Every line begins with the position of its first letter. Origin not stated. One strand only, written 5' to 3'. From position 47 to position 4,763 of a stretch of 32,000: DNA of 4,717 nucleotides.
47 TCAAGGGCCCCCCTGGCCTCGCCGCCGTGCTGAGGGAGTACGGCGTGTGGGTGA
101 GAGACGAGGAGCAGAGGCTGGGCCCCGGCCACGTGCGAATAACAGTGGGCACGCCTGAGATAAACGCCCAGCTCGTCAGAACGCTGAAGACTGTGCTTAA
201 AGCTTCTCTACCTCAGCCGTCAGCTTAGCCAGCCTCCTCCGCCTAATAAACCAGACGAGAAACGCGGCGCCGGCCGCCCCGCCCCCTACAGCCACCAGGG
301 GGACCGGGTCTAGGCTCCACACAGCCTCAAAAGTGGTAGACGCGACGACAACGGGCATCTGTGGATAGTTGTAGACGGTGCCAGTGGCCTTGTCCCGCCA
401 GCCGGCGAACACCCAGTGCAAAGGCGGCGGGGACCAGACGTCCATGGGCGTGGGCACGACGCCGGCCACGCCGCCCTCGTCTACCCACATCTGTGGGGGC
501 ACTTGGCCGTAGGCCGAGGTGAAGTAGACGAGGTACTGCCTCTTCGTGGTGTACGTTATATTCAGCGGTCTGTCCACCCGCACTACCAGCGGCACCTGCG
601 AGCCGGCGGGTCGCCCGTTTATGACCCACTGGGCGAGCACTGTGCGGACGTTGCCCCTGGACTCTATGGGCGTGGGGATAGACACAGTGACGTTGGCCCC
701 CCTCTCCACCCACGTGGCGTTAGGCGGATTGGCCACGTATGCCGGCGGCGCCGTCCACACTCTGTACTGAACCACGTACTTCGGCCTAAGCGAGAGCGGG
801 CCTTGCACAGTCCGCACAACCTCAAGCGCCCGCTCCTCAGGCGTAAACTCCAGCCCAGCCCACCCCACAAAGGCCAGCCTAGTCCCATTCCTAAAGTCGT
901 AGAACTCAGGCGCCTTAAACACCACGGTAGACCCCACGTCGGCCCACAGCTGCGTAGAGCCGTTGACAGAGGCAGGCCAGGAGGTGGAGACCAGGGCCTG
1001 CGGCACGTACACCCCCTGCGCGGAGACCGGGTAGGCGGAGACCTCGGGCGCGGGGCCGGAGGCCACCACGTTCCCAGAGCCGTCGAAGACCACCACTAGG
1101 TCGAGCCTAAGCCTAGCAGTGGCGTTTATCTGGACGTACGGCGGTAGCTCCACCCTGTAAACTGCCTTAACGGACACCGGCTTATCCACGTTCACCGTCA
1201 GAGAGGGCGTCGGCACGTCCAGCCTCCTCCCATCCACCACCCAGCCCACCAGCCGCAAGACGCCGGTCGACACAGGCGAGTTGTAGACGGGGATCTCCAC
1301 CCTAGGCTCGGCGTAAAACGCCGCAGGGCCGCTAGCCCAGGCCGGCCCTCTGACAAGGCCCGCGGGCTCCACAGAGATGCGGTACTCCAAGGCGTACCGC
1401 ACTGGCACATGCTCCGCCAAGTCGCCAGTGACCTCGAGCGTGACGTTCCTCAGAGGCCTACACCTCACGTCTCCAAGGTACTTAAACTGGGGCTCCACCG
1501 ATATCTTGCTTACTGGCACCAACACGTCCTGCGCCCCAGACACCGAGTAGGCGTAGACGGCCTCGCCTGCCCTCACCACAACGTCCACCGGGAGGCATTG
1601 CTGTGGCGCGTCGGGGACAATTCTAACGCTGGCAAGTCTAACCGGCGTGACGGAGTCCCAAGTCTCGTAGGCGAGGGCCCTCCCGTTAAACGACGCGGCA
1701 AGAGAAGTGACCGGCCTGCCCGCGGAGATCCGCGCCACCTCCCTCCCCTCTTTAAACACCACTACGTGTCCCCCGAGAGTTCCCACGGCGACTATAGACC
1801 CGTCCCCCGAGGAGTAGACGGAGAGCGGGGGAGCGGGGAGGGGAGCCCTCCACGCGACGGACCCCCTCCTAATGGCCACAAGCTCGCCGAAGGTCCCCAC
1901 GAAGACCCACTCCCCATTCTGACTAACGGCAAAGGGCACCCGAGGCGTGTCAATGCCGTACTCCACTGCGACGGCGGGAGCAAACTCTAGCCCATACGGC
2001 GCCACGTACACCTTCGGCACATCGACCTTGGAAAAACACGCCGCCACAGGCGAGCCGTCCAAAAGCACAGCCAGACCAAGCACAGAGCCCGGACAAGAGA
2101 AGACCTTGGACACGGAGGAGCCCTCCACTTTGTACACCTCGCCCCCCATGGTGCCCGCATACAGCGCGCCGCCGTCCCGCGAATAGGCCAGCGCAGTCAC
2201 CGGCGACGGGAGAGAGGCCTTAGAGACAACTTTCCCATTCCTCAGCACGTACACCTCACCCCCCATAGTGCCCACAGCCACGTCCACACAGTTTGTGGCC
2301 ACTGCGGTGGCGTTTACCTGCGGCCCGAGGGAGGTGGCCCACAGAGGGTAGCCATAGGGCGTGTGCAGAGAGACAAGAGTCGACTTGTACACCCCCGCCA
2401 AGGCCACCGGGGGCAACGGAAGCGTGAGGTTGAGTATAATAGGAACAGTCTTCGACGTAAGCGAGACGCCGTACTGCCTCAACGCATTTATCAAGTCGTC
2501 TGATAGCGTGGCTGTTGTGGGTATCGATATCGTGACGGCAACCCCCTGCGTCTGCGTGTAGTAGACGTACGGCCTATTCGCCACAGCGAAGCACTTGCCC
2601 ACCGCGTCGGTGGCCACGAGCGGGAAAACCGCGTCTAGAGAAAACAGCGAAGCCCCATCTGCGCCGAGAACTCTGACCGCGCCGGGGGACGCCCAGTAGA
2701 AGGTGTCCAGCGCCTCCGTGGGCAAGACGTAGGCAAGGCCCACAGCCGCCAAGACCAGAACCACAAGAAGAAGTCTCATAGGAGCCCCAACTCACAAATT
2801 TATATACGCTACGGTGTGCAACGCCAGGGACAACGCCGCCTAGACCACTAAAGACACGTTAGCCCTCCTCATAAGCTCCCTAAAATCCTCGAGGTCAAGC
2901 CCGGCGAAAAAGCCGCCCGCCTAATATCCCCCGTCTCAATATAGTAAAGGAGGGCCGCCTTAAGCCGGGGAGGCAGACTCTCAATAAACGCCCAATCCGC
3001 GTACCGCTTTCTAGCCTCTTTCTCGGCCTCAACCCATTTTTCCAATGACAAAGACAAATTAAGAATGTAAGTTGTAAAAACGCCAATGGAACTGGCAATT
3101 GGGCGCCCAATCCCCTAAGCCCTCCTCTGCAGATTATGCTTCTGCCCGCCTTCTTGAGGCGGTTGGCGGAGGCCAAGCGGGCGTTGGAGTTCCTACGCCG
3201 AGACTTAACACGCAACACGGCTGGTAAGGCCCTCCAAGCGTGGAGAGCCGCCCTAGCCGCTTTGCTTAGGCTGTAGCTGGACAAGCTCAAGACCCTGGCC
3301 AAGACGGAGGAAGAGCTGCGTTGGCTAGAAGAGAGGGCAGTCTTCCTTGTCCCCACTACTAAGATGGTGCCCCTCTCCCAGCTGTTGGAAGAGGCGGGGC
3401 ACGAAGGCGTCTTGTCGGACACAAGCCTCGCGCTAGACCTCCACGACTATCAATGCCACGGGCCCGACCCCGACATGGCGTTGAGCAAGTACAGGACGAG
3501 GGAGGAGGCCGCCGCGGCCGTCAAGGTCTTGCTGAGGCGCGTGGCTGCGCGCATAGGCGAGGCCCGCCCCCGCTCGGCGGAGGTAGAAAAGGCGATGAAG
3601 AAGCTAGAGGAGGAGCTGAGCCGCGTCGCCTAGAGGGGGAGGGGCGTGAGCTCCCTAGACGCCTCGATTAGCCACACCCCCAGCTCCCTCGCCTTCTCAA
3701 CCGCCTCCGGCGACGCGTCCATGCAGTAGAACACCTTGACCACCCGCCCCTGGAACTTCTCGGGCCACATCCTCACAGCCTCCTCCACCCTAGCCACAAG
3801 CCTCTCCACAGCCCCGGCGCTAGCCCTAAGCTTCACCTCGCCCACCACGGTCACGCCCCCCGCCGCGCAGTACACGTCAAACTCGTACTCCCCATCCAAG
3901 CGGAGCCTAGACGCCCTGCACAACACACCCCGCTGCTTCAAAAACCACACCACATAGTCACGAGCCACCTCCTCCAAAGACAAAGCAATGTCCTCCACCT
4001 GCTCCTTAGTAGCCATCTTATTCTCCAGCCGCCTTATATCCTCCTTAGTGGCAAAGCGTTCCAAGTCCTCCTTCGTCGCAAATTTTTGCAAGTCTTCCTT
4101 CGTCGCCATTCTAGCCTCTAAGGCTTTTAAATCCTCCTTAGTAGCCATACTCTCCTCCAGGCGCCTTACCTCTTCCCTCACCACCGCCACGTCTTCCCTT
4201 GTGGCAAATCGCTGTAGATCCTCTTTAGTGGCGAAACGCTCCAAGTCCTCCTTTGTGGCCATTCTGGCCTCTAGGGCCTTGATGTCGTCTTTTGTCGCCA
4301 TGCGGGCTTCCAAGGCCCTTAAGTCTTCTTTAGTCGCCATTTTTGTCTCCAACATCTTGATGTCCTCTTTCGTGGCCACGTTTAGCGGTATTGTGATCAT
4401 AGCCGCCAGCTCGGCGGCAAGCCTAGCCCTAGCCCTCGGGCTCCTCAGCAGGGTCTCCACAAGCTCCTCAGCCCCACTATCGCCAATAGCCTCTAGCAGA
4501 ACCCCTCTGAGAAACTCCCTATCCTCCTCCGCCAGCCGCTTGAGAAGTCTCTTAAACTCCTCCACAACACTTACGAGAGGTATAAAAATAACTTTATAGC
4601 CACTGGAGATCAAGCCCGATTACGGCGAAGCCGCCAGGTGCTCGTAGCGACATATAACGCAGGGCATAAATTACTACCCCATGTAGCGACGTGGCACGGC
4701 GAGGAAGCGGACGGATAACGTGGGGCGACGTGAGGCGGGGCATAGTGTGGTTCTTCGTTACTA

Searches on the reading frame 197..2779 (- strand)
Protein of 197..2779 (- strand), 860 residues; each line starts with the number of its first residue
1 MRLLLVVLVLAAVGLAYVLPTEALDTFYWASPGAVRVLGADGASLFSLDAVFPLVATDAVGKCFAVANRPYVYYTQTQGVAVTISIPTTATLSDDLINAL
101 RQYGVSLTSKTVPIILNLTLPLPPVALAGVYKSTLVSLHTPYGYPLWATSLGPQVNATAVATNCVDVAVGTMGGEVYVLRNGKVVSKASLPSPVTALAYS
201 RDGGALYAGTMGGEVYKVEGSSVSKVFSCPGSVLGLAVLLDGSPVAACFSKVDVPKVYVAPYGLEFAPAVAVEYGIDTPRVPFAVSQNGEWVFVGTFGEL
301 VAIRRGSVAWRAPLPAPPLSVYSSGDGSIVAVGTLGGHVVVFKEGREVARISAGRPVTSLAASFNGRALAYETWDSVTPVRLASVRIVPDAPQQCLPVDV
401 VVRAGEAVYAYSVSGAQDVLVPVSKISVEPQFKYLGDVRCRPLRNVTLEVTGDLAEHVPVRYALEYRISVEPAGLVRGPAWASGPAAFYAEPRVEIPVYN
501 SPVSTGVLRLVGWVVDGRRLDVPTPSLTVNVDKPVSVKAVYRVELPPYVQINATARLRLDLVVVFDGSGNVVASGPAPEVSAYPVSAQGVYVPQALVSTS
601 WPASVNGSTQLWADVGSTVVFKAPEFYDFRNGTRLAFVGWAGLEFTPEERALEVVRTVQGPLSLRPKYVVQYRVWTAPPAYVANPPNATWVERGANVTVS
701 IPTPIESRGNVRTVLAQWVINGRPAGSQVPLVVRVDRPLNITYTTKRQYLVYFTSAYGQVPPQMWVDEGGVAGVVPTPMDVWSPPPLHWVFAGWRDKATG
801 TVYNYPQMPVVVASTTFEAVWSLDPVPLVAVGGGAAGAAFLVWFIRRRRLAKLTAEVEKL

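Call 12: search_protein_families(library=pfam, proteins=[window:197-2779:-], max_evalue=0.001)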
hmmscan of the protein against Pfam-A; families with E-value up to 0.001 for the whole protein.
window:197-2779:- (860 aa): 2 families
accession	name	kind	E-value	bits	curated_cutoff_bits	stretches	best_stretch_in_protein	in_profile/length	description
PF23414.1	Beta-prop_EML_2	-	4.4e-08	33.3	90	0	145-231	32-122/266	Echinoderm microtubule-associated protein second beta-propeller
PF13570.13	Beta-prop_ACSF4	-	1.3e-06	28.5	133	0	128-223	66-167/329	Beta-alanine-activating enzyme, beta-propeller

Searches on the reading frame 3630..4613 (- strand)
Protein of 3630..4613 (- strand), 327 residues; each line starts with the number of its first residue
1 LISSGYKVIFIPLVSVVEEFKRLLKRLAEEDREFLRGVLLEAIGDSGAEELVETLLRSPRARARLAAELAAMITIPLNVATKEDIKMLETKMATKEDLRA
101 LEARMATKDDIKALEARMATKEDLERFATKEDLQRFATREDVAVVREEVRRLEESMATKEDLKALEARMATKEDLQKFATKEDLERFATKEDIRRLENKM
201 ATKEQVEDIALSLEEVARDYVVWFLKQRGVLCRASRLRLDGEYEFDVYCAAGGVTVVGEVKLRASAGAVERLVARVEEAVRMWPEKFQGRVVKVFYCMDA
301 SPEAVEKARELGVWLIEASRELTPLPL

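Call 4: search_protein_families(library=pfam, proteins=[window:3630-4613:-], max_evalue=1)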
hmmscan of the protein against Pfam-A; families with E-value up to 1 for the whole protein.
window:3630-4613:- (327 aa): 5 families
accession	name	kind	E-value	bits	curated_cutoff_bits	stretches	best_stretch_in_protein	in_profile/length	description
PF09710.15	Trep_dent_lipo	-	0.036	13.5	25.3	0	78-115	59-96/397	Treponema clustered lipoprotein (Trep_dent_lipo)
PF18953.6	SAP_new25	-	0.078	13.1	26.3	0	172-194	10-32/51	SAP domain-containing new25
PF18082.7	NAT_N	-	0.6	11.5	27.8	1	265-313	37-89/129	N-acyltransferase N-terminal domain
PF16064.11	DUF4806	-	0.78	10.5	25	0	93-110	10-27/90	Domain of unknown function (DUF4806)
PF04412.18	AcnX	-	0.88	8.6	31.5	1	86-159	218-286/400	Aconitase X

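Call 5: search_protein_families(library=ncbifam, proteins=[window:3630-4613:-], max_evalue=1)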
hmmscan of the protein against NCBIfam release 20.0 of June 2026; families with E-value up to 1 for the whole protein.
window:3630-4613:- (327 aa): 3 families
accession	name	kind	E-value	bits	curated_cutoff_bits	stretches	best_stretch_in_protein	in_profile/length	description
NF002643.0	PRK02315.1-4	equivalog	0.06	13.1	324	1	121-225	68-158/248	adaptor protein MecA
TIGR03209.1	P21_Cbot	equivalog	0.087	12.7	138.35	0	171-202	37-67/142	botulinum neurotoxin transcription-activating sigma factor BotR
TIGR01639.1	P_fal_TIGR01639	paralog_domain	0.51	10.4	25.75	0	173-187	4-18/61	Plasmodium falciparum uncharacterized domain TIGR01639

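Call 66: search_protein_families(library=phrogs, proteins=[window:3630-4613:-], max_evalue=0.01)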
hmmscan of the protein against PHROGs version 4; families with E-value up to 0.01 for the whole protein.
window:3630-4613:- (327 aa): 5 families
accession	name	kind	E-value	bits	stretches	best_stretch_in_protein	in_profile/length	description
phrog_17872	-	unknown function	2.6e-07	32.1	0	182-225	36-80/100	-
phrog_30808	-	unknown function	7.4e-07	29.4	1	104-208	38-130/397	-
phrog_19741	-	unknown function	2.7e-05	24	1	80-194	466-576/663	-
phrog_7927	-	unknown function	0.0017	19.8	0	175-207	18-49/78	-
phrog_2277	-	unknown function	0.0038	18.1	0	187-205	41-59/62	-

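Call 67: search_protein_families(library=padloc, proteins=[window:3630-4613:-], max_evalue=0.01)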
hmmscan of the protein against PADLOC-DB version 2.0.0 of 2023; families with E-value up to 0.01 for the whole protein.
window:3630-4613:- (327 aa): 0 families
